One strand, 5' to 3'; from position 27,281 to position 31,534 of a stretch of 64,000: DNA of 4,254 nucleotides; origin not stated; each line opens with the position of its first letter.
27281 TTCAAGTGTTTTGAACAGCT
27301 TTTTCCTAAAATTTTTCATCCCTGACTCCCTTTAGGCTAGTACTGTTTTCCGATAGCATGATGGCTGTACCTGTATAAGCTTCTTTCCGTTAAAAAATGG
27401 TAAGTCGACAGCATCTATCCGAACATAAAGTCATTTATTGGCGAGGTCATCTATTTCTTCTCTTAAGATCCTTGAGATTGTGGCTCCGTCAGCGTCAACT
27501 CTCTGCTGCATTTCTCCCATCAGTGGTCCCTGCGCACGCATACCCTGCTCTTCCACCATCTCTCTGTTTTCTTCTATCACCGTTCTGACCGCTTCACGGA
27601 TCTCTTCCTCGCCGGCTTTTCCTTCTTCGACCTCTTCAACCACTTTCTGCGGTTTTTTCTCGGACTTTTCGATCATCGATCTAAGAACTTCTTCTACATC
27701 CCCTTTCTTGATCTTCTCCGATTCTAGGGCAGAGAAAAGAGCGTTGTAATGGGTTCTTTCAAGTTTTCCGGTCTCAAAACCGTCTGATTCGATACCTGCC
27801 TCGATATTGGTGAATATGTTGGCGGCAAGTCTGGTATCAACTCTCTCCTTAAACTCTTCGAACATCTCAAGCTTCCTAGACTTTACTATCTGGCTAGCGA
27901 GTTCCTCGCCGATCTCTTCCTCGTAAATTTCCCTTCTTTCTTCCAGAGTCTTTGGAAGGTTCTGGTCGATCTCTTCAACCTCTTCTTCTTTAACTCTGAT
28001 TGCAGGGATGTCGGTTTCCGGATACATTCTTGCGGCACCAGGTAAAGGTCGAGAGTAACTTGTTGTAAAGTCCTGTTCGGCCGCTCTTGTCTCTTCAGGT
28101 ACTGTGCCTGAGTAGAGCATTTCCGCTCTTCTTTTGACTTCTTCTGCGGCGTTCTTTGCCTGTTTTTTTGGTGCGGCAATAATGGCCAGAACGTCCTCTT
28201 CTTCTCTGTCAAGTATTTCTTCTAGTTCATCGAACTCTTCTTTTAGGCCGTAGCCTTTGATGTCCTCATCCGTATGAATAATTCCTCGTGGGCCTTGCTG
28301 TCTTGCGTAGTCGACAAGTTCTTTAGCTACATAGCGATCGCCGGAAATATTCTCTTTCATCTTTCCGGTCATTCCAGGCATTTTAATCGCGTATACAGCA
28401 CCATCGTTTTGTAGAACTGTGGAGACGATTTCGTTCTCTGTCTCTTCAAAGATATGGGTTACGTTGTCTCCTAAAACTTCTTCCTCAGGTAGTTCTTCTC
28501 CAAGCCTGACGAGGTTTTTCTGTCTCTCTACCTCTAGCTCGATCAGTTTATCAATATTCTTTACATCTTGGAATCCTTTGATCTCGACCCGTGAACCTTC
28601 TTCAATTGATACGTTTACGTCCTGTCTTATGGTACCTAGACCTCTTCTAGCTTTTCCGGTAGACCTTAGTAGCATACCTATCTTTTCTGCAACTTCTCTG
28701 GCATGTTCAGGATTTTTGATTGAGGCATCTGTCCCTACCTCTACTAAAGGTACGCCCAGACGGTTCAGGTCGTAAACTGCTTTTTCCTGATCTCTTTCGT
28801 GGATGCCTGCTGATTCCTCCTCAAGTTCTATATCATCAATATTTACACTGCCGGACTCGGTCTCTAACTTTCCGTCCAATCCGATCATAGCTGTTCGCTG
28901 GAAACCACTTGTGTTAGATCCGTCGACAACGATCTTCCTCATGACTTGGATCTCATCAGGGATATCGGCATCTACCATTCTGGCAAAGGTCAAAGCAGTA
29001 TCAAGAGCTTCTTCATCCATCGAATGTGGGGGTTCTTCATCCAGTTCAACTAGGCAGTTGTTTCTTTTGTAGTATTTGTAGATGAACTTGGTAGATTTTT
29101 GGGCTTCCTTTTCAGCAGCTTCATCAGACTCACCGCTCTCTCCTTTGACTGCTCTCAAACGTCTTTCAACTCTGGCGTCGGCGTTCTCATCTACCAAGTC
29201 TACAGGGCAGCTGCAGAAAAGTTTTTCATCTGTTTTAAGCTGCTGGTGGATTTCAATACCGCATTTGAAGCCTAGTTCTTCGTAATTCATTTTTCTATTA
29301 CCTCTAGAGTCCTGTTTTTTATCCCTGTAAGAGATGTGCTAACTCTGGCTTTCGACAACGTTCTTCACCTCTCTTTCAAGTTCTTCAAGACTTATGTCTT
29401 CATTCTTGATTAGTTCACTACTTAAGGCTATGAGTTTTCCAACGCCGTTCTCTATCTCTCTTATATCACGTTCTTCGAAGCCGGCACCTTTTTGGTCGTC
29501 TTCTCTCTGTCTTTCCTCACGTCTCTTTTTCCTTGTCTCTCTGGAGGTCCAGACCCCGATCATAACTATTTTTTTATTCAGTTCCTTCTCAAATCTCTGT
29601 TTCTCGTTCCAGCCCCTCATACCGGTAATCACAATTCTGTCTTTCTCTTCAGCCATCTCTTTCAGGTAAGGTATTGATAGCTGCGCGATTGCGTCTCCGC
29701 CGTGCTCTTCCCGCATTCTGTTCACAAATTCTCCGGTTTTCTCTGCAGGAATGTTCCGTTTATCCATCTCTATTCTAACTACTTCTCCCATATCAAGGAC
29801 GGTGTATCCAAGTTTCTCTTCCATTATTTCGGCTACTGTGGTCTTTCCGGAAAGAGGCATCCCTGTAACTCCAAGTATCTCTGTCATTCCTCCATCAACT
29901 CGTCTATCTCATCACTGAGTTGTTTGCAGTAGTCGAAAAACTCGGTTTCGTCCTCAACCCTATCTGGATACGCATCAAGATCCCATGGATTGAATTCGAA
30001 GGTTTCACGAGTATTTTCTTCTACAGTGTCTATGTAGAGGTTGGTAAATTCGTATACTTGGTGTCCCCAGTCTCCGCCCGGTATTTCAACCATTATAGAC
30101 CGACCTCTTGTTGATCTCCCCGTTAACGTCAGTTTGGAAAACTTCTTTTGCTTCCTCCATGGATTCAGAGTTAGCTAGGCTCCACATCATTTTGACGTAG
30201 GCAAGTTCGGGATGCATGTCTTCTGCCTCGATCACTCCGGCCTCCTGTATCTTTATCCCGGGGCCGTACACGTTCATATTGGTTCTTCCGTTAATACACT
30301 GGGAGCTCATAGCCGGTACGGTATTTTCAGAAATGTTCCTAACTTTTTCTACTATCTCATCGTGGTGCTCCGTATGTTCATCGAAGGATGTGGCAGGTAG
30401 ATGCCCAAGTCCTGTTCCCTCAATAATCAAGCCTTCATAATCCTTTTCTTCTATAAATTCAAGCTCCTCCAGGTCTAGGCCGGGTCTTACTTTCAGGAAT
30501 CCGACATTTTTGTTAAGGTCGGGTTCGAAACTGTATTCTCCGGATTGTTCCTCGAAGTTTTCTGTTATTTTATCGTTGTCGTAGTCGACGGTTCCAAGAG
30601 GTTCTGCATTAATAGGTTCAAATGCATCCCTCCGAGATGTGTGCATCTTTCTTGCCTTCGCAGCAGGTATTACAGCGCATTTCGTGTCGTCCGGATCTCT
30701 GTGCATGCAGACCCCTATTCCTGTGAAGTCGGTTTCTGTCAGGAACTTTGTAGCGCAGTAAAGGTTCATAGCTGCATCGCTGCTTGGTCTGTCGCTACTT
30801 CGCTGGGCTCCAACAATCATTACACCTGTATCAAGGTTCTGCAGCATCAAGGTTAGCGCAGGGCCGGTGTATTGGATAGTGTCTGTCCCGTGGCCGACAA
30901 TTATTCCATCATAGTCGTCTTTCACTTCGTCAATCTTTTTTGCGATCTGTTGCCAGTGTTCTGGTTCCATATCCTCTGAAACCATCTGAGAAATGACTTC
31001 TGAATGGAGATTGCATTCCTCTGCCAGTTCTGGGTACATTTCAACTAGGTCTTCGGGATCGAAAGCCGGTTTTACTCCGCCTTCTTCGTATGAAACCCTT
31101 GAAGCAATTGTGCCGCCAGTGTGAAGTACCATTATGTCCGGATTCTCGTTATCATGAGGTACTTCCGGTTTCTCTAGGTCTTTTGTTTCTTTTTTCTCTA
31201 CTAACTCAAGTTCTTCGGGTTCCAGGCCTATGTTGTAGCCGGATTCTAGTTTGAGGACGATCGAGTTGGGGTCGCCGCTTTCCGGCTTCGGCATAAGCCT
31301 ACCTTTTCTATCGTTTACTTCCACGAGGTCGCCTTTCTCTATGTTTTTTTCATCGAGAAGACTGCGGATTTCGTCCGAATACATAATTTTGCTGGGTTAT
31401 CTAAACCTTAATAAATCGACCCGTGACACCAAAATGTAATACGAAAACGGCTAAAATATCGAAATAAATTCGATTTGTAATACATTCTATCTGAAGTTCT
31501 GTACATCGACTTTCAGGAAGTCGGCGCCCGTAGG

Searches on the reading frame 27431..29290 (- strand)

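Call 83: search_protein_families(library=pfam, max_evalue=0.00001, proteins=[window:27431-29290:-])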
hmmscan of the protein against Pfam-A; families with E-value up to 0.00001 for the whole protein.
window:27431-29290:- (619 aa): 2 families
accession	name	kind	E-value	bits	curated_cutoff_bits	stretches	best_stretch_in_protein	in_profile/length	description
PF02934.20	GatB_N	-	1.4e-58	198.7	23.4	1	9-438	2-276/277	GatB/GatE catalytic domain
PF02637.23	GatB_Yqey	-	4.9e-12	46.4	27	1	476-613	2-148/148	GatB domain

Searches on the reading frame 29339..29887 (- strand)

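Call 83: search_protein_families(library=pfam, max_evalue=0.00001, proteins=[window:29339-29887:-])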
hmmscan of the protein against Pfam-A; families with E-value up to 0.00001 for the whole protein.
window:29339-29887:- (182 aa): 2 families
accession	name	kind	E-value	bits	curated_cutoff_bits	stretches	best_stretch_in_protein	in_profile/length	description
PF13207.12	AAA_17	-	5e-13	49.9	27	1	8-132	1-131/136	AAA domain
PF13238.12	AAA_18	-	4e-10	40.7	29.4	1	6-141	2-126/128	AAA domain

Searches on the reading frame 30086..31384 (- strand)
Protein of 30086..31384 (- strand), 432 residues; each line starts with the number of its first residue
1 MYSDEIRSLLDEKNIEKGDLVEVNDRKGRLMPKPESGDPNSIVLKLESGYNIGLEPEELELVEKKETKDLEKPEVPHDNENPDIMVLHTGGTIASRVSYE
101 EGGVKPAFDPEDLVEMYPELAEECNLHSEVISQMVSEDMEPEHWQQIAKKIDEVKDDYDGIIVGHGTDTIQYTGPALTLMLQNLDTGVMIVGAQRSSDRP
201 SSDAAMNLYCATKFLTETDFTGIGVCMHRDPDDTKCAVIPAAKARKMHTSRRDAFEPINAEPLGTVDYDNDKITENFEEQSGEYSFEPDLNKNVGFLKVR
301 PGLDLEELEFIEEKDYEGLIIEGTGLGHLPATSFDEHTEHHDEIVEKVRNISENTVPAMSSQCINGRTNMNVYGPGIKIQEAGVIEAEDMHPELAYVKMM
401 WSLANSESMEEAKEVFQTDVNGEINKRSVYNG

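Call 83: search_protein_families(library=pfam, max_evalue=0.00001, proteins=[window:30086-31384:-])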
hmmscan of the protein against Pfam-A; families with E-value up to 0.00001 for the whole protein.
window:30086-31384:- (432 aa): 3 families
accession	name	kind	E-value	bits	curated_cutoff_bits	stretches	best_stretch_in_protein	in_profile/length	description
PF00710.25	Asparaginase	-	1.1e-56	191.8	22.5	1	84-270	2-184/193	Asparaginase, N-terminal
PF17763.6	Asparaginase_C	-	3.4e-22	79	34.6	1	293-416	1-114/114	Glutaminase/Asparaginase C-terminal domain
PF18195.6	GatD_N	-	2.2e-12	46.6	25.7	1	16-59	2-49/54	GatD N-terminal domain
